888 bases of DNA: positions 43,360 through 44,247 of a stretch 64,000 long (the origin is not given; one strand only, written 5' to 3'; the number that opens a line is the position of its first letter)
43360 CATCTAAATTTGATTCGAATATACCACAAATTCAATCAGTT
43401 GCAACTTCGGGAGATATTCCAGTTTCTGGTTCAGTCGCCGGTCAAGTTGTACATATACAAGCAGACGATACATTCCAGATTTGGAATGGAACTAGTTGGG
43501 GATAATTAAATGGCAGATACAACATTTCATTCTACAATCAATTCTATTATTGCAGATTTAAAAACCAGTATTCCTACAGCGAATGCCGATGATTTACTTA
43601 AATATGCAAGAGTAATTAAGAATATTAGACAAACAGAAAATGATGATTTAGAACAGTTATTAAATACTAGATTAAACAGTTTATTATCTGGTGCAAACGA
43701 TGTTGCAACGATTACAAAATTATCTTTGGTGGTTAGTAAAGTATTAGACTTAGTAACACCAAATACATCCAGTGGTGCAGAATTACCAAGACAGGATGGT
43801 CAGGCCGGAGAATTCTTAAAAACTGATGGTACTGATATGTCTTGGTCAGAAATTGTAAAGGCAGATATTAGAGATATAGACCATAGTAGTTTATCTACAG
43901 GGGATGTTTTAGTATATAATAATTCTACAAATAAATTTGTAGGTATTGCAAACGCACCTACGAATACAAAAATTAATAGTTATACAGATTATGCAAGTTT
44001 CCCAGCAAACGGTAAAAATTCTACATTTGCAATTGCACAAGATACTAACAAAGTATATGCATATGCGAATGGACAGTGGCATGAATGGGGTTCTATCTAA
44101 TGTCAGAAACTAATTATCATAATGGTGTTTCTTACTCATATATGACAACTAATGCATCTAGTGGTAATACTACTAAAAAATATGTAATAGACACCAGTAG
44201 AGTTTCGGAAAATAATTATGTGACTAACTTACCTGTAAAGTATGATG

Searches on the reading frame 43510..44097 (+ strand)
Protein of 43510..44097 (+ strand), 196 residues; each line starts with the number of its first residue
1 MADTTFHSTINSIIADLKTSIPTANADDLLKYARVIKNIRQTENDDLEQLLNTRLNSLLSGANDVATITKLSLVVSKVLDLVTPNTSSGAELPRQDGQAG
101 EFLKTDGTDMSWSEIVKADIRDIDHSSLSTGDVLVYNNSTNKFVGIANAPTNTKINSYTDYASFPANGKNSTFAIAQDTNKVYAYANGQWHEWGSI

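Call 12: search_protein_families(library=phrogs, proteins=[window:43510-44097:+], max_evalue=0.001)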
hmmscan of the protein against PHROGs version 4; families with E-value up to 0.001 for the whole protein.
window:43510-44097:+ (196 aa): 1 family
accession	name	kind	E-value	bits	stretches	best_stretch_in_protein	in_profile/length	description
phrog_13853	-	unknown function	0.00015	22.8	1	116-147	30-59/151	-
